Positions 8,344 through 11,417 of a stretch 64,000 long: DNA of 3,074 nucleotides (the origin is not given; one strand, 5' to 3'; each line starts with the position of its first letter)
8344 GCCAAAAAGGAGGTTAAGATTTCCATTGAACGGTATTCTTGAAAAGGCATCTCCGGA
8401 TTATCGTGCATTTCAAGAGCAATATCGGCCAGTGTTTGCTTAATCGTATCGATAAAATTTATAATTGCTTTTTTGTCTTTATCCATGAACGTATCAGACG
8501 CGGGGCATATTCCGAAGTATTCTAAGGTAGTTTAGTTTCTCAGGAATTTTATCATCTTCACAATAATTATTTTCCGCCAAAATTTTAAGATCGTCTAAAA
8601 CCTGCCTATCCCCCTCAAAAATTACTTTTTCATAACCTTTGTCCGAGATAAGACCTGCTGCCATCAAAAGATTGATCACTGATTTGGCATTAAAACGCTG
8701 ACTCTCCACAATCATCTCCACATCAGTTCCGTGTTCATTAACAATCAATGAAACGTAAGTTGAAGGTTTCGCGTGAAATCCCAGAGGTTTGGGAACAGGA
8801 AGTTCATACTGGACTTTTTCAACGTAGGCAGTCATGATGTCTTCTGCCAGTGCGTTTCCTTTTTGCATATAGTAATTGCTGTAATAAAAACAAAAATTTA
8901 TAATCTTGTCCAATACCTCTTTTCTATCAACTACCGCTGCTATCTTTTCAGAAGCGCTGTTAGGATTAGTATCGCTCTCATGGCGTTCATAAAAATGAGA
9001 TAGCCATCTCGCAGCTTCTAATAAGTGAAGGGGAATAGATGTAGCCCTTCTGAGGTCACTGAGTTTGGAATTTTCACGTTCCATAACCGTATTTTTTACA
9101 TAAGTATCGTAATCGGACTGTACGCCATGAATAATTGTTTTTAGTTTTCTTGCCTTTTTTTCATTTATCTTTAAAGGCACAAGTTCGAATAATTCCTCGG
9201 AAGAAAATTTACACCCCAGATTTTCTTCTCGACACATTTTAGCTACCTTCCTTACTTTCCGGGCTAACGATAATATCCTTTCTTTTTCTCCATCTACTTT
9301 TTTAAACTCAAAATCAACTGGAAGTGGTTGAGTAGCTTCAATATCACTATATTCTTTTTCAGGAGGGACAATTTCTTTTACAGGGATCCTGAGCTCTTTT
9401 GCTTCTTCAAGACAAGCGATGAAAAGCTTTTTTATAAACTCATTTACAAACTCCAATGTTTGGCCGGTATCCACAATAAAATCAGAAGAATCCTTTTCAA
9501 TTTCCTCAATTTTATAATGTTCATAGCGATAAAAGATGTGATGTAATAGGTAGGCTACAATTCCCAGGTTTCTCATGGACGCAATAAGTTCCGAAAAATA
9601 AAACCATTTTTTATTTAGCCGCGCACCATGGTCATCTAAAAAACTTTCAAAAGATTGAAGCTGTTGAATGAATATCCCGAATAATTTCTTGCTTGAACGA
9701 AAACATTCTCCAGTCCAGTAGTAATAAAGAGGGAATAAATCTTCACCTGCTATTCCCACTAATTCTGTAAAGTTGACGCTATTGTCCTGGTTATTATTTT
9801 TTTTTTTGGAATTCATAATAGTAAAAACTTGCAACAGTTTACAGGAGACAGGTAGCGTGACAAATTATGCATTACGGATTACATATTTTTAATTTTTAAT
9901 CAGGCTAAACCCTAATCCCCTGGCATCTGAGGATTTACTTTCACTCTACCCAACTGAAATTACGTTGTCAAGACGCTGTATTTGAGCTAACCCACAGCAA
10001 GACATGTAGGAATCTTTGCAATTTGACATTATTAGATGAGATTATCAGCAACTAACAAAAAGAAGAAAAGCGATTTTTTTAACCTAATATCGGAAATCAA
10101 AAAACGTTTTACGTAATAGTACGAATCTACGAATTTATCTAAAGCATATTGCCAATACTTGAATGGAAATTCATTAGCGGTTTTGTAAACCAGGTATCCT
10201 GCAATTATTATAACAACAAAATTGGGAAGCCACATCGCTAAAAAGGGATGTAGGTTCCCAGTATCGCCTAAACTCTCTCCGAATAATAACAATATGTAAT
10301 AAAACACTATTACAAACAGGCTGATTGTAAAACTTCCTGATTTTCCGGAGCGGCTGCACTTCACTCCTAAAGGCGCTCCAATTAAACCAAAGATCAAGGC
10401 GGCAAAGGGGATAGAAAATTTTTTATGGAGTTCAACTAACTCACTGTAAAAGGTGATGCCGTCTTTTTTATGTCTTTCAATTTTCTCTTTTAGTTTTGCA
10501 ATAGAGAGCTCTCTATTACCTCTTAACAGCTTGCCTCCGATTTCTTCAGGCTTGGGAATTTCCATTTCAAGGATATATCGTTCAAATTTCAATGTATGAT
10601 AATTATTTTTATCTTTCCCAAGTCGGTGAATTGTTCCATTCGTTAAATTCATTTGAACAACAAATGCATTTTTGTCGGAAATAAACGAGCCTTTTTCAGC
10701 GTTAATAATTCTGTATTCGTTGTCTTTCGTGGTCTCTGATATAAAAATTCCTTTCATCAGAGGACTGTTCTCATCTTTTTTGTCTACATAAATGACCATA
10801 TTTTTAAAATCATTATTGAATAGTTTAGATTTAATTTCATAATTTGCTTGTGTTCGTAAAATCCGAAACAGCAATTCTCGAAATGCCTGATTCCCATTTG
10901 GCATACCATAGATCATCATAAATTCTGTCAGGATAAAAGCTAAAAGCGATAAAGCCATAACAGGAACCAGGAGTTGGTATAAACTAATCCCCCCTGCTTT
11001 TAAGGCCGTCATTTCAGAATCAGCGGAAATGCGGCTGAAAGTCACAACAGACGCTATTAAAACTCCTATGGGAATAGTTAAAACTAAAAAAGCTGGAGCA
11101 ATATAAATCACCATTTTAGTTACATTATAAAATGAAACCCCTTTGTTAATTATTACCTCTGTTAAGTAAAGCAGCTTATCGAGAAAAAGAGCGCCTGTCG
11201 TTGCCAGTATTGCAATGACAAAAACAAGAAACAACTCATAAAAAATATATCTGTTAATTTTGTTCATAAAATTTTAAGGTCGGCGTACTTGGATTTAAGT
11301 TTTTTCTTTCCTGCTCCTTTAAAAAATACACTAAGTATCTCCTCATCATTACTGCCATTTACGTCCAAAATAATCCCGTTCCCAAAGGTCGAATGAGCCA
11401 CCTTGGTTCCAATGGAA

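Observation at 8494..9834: HPr (PTS phosphocarrier) domain fused to a large uncharacterised N-terminal region, in an apparent operon with M20 amidohydrolase and a PabB/TrpE-like enzyme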

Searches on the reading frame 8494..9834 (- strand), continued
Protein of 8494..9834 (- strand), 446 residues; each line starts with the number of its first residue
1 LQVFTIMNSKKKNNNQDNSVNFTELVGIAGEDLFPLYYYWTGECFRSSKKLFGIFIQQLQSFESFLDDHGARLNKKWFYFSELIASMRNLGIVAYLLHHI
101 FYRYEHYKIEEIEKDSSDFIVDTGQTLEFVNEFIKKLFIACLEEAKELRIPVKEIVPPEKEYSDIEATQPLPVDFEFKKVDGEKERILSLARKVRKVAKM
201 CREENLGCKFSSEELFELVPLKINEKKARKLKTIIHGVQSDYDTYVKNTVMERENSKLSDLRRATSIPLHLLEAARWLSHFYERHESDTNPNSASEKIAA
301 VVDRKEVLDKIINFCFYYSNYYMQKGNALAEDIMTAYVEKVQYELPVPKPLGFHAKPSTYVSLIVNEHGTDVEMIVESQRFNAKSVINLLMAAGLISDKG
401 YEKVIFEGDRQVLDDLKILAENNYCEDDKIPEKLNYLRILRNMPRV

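Call 81: search_protein_families(library=pfam, proteins=[L117:12465-13580:+, L117:8266-9936:+, L117:7617-8390:+, L117:6823-7614:+, L117:5693-6820:+, L117:4263-5657:+, L101:12677-13585:+, L101:13829-14938:+, L109:11259-12062:+, L117:13596-14711:-], max_evalue=0.0001)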
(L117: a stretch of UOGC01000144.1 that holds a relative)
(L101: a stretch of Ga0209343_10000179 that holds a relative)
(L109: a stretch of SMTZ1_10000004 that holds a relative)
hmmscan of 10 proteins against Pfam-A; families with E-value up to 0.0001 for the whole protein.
L117:12465-13580:+ (371 aa): 1 family
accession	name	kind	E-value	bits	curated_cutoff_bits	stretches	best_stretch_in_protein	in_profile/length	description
PF03702.20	AnmK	-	8.9e-98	328.2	24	1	3-370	2-366/367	Anhydro-N-acetylmuramic acid kinase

L117:8266-9936:+ (556 aa): 1 family
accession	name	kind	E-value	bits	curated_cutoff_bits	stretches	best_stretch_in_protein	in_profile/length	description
PF02470.25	MlaD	-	1e-17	64.5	25.1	1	96-167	4-79/81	MlaD protein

L117:7617-8390:+ (257 aa): 1 family
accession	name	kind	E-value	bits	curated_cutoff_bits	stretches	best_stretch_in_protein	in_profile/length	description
PF00005.33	ABC_tran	-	1.8e-32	113.3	25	1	22-171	1-137/137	ABC transporter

L117:6823-7614:+ (263 aa): 1 family
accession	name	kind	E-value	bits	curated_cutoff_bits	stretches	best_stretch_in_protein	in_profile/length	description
PF02405.21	MlaE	-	9.9e-85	283.9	22.5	1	47-257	2-212/212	Permease MlaE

L117:5693-6820:+ (375 aa): 2 families
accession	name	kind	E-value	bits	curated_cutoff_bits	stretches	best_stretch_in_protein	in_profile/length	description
PF01168.26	Ala_racemase_N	-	8.7e-55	186.2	24.1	1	12-224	1-219/220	Alanine racemase, N-terminal domain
PF00842.27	Ala_racemase_C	-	2.1e-43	147.4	25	1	236-362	1-127/127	Alanine racemase, C-terminal domain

L117:4263-5657:+ (464 aa): 5 families
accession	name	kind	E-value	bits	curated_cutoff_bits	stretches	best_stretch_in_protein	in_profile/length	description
PF03796.21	DnaB_C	-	1.5e-113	378.8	27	1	195-452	1-255/255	DnaB-like helicase C terminal domain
PF00772.26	DnaB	-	7.9e-35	119.5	23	1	19-121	2-103/103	DnaB-like helicase N terminal domain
PF13481.12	AAA_25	-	1.7e-13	51.1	27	1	211-376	31-192/195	AAA domain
PF06745.19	ATPase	-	4.4e-06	26.7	26.6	1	197-263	2-68/231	KaiC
PF09848.15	SLFN-g3_helicase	-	8e-05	22.5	24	0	215-379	3-131/354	Schlafen group 3, DNA/RNA helicase domain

L101:12677-13585:+ (302 aa): 1 family
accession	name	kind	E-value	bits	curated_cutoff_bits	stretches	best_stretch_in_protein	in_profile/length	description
PF01063.24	Aminotran_4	-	5.1e-55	187.2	28.5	1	32-263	1-223/223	Amino-transferase class IV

L101:13829-14938:+ (369 aa): 8 families
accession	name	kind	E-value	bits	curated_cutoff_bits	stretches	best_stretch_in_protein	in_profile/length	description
PF17179.9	Fer4_22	-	3.5e-34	118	27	1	262-356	1-95/95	4Fe-4S dicluster domain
PF13183.11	Fer4_8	-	3.1e-07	31.3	27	1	260-356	2-68/68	4Fe-4S dicluster domain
PF12838.12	Fer4_7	-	4.5e-07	30.7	27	0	336-356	32-52/52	4Fe-4S dicluster domain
PF13746.11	Fer4_18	-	1e-06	29.3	27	0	329-360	48-79/114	4Fe-4S dicluster domain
PF13534.11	Fer4_17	-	6.3e-06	27.1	22.2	0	249-275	32-58/61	4Fe-4S dicluster domain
PF13237.11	Fer4_10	-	2.1e-05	24.8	25.5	0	339-357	6-27/53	4Fe-4S dicluster domain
PF13187.11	Fer4_9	-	4.9e-05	23.7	27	0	342-362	2-22/52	4Fe-4S dicluster domain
PF25160.1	LdpA_Fe-S-bd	-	6e-05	23.2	27.6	0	339-356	25-42/49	LdpA Fe-S cluster-binding domain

L109:11259-12062:+ (267 aa): 1 family
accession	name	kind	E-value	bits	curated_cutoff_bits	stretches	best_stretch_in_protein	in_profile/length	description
PF04055.27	Radical_SAM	-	2e-17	64.3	29.5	1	26-198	1-165/166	Radical SAM superfamily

L117:13596-14711:- (371 aa): 2 families
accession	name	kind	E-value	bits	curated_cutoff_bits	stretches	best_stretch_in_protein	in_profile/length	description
PF01262.27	AlaDh_PNT_C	-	6.8e-84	281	23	1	141-352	1-213/214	Alanine dehydrogenase/PNT, C-terminal domain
PF05222.21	AlaDh_PNT_N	-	1.1e-46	158.9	30.4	1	4-137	1-136/136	Alanine dehydrogenase/PNT, N-terminal domain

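Call 94: list_cluster_members(proteins=[window:8497-9816:-, P0011, P0007, P0013, window:48615-51260:+, window:32166-34244:+, window:18367-19491:+, window:7326-8486:-])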
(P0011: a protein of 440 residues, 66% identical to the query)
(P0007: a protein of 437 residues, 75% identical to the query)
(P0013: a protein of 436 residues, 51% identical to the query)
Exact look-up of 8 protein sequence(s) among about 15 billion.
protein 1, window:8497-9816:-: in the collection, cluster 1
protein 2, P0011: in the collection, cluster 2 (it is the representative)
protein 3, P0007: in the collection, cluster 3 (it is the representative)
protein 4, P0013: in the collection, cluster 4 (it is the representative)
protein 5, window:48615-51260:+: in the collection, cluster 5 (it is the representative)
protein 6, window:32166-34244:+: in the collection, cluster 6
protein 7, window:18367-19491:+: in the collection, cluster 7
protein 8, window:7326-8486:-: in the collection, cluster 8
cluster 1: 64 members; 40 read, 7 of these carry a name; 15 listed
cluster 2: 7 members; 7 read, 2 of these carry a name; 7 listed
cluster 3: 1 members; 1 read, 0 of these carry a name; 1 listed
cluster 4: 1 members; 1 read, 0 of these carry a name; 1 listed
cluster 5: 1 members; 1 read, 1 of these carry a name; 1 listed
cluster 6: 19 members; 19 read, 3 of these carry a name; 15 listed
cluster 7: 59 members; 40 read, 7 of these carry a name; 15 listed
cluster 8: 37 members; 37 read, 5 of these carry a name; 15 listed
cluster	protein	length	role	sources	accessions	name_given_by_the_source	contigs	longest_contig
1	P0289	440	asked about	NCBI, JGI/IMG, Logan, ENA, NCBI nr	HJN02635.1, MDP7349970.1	MAG: HPr family phosphocarrier protein [Nitrospinota bacterium] | phosphotransferase system HPr-like phosphotransfer protein | HPr family phosphocarrier protein [Nitrospinota bacterium]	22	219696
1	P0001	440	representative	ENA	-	-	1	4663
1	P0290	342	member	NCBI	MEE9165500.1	MAG: HPr family phosphocarrier protein, partial [Nitrospinota bacterium]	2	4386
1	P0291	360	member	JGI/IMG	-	phosphotransferase system HPr-like phosphotransfer protein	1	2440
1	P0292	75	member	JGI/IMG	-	hypothetical protein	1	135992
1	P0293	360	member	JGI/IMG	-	phosphotransferase system HPr-like phosphotransfer protein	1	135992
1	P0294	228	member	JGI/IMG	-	phosphotransferase system HPr-like phosphotransfer protein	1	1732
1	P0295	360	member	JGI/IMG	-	phosphotransferase system HPr-like phosphotransfer protein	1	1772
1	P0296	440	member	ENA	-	-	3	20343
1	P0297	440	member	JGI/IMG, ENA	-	-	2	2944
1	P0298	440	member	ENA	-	-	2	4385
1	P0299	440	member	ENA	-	-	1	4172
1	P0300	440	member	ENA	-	-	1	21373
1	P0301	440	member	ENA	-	-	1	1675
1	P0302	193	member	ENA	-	-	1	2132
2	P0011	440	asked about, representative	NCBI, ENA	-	-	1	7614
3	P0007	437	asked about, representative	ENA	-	-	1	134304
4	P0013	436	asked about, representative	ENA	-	-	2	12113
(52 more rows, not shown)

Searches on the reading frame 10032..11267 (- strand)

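Call 3: search_protein_families(library=pfam, proteins=[window:10032-11267:-], max_evalue=1)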
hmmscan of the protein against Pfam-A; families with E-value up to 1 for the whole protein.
window:10032-11267:- (411 aa): 2 families
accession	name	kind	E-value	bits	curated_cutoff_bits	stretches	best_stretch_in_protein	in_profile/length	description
PF03739.19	LptF_LptG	-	9.9e-87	291.7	27.9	1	6-362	1-353/353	Lipopolysaccharide export system permease LptF/LptG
PF08511.16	COQ9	-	0.16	12.1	20.5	1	372-401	16-45/72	COQ9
